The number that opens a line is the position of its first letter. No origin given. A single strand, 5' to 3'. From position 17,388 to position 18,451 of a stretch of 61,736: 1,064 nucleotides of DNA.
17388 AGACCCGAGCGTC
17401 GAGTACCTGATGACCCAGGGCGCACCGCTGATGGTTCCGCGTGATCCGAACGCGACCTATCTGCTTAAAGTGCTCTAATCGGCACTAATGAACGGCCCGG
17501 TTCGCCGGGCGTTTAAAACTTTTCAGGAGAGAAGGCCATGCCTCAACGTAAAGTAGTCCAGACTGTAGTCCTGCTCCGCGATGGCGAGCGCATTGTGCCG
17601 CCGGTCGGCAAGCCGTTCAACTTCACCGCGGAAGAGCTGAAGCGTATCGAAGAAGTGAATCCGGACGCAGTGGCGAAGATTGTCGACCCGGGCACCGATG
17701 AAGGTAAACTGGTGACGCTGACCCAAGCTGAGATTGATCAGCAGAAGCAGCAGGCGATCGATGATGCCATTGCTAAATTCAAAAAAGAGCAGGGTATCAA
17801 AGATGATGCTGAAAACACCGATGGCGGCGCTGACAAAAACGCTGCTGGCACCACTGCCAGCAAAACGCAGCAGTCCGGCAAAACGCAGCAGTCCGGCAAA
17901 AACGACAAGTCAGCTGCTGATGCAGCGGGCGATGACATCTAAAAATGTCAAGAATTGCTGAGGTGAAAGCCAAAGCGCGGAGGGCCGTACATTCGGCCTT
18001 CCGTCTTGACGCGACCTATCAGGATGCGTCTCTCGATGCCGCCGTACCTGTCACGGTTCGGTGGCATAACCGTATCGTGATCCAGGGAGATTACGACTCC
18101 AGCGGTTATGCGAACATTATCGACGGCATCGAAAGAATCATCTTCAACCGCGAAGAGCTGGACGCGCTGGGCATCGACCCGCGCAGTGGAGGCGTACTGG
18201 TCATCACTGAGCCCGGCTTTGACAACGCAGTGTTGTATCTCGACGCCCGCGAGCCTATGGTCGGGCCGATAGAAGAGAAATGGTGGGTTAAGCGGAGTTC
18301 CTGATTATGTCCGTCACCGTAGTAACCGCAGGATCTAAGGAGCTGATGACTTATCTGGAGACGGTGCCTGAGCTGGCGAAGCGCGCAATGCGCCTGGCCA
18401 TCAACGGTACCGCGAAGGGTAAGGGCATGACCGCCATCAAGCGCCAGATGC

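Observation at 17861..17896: In-frame 18-bp tandem duplication in the gene after the capsid gene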

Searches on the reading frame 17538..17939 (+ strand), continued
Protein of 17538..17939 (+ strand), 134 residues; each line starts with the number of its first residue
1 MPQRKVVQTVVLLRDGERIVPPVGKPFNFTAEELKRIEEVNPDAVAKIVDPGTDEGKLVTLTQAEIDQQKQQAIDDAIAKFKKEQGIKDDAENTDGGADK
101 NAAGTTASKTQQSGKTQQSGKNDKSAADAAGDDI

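Call 64: fold_search(model_id=the predicted structure, library=viral)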
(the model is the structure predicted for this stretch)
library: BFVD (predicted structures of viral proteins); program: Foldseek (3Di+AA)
matches with E <= 10: 426; with E <= 0.001: 8
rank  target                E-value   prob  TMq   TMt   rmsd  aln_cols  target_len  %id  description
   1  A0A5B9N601            2.7e-06  1.00  0.35  0.44  14.9       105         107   30  DUF7443 domain-containing protein [Proteus phage Saba]
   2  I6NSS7                5.6e-06  1.00  0.36  0.58   6.6        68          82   35  DUF7443 domain-containing protein [Burkholderia phage vB_BceS_AH2]
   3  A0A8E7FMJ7            2.6e-05  1.00  0.35  0.37  24.4       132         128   24  (no name in the UniProt tables at hand)
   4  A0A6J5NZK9            3.4e-04  1.00  0.35  0.58   4.2        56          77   30  DUF7443 domain-containing protein [uncultured Caudovirales phage]
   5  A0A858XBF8            4.8e-04  1.00  0.37  0.42  19.2       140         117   24  DUF7443 domain-containing protein [Xanthomonas phage FoX4]
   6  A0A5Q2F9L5            5.8e-04  1.00  0.38  0.41  25.1       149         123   28  DUF7443 domain-containing protein [Serratia phage JS26]
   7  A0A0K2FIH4            8.5e-04  1.00  0.38  0.52  23.5       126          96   25  DUF7443 domain-containing protein [Achromobacter phage phiAxp-2]
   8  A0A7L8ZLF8            9.7e-04  1.00  0.33  0.33  21.9       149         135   21  DUF7443 domain-containing protein [Aeromonas phage BUCT551]
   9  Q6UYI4                1.0e-03  1.00  0.36  0.56  24.5       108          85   22  DUF7443 domain-containing protein [Burkholderia phage BcepNazgul]
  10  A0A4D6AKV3            1.0e-02  1.00  0.28  0.57   3.4        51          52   14  (no name in the UniProt tables at hand)
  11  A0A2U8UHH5            1.0e-02  0.98  0.31  0.36  14.9       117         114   14  Uncharacterized protein [Mycobacterium phage Xavia]
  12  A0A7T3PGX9            1.4e-02  0.99  0.33  0.38  16.6       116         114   18  Virion structural protein [Achromobacter phage vB_AchrS_AchV4]
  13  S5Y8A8                1.9e-02  0.99  0.34  0.49   8.1        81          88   11  (no name in the UniProt tables at hand)
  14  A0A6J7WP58            2.0e-02  0.99  0.31  0.51   5.6        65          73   17  Uncharacterized protein [uncultured Caudovirales phage]
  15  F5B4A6                2.8e-02  0.96  0.31  0.36  11.5        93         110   12  (no name in the UniProt tables at hand)
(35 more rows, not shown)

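Call 66: find_related_loci(query=window:17538-17939:+, collection=viral_contigs, flank=1500)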
Query window:17538-17939:+ (134 aa) in viral_contigs; peptide patterns used: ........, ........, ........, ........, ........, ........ (x = any residue, [..] = any of these).
25 stretches matched a pattern; 8 encode a relative of the query (tblastn E <= 1e-3); 8 distinct loci.
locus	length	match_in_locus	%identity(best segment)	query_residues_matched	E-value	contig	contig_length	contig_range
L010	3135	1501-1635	60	1-45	1e-15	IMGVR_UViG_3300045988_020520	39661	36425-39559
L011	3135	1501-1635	60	1-45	1e-15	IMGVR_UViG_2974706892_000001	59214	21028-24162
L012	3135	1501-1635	60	1-45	1e-15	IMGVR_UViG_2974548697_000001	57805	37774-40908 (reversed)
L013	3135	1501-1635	60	1-45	2e-15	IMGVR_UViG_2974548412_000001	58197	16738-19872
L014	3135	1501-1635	60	1-45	3e-15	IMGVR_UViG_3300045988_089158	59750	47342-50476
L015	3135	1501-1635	60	1-45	3e-15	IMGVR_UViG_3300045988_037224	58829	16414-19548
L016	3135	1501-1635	60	1-45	5e-15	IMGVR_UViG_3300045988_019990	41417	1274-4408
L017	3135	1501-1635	60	1-45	1e-15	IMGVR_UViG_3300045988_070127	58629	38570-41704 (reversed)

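Call 71: get_annotated_region(hit=H49, flank=600)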
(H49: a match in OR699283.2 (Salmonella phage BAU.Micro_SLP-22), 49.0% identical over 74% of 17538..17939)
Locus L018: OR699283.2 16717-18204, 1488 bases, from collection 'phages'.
description: Salmonella phage BAU.Micro_SLP-22, complete genome.
organism: Salmonella phage BAU.Micro_SLP-22 (NCBI taxid 3064292)
taxonomy: Viruses; Duplodnaviria; Heunggongvirae; Uroviricota; Caudoviricetes; Casjensviridae; Jacunavirus
host: Salmonella sp.; source: drain water; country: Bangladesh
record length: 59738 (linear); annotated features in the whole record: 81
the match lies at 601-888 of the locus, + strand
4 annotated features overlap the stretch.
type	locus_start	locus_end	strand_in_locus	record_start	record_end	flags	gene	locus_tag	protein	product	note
CDS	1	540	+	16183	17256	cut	-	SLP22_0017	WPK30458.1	major head protein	-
CDS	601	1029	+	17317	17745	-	-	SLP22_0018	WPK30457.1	hypothetical protein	-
CDS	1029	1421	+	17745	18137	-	-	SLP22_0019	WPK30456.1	hypothetical protein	-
CDS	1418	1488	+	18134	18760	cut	-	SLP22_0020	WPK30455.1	tail completion or Neck1 protein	-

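Call 76: search_protein_families(library=pfam, alignment_id=A3, max_evalue=1)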
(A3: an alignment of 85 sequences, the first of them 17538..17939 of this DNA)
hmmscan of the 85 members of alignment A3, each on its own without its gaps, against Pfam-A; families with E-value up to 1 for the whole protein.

A. member 1, window:17538-17939:+ (134 aa): 2 families
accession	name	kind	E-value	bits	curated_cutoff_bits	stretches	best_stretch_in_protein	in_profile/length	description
PF24227.1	DUF7443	-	2.3e-24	85.2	27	1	1-61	1-47/58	Domain of unknown function (DUF7443)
PF11365.13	SOGA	-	0.18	13.3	31.1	1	54-113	14-72/94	Protein SOGA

B. families by the number of members that match (of 85 scanned): 61 families (the first 25 are shown)
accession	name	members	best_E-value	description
PF24227.1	DUF7443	85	3e-25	Domain of unknown function (DUF7443)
PF11871.13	DUF3391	4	0.049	Domain of unknown function (DUF3391)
PF08839.17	CDT1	2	0.061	DNA replication factor CDT1 like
PF14270.11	DUF4358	2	0.073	Domain of unknown function (DUF4358)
PF02206.23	WSN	2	0.11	Domain of unknown function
PF12974.12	Phosphonate-bd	1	0.01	ABC transporter, phosphonate, periplasmic substrate-binding protein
PF11985.13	Phage_Mu_Gp27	1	0.012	Bacteriophage Mu, Gp27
PF15638.11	Tox-MPTase2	1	0.014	Metallopeptidase toxin 2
PF12569.14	NatA_aux_su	1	0.014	N-terminal acetyltransferase A, auxiliary subunit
PF11330.14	30K_MP_C_Ter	1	0.023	C-Terminal of 30K viral movement proteins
PF07498.18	Rho_N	1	0.029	Rho termination factor, N-terminal domain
PF15768.10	CC190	1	0.032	Coiled-coil domain-containing protein 190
PF05812.17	Herpes_BLRF2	1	0.032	Herpesvirus BLRF2 protein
PF07682.17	SOR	1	0.034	Sulphur oxygenase reductase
PF15928.10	DUF4746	1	0.04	Domain of unknown function (DUF4746)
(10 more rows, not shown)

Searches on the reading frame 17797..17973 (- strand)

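Call 49: search_protein_families(library=phrogs, proteins=[window:17797-17973:-], max_evalue=1)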
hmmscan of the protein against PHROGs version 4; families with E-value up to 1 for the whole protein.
window:17797-17973:- (58 aa): 1 family
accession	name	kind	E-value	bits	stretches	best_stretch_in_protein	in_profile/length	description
phrog_8013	-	unknown function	0.22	12.4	1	14-53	126-162/231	-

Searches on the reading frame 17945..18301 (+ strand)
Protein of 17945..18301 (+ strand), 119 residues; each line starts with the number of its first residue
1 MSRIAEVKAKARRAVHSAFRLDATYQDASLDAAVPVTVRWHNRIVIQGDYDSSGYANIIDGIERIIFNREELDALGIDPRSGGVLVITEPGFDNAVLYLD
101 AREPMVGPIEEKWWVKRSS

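Call 5: search_protein_families(library=phrogs, proteins=[window:17945-18301:+], max_evalue=0.01)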
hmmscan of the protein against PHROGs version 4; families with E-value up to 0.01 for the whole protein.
window:17945-18301:+ (119 aa): 1 family
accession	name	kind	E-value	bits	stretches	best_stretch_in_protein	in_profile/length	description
phrog_4858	-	unknown function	3.2e-31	108.7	1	4-118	3-112/114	-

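Call 6: search_protein_families(library=pfam, proteins=[window:17945-18301:+], max_evalue=0.01)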
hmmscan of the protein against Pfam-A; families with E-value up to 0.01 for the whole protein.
window:17945-18301:+ (119 aa): 0 families

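Call 42: search_protein_families(library=pfam, proteins=[window:17945-18301:+], max_evalue=0.01)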
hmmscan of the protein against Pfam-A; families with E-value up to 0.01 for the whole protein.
window:17945-18301:+ (119 aa): 0 families
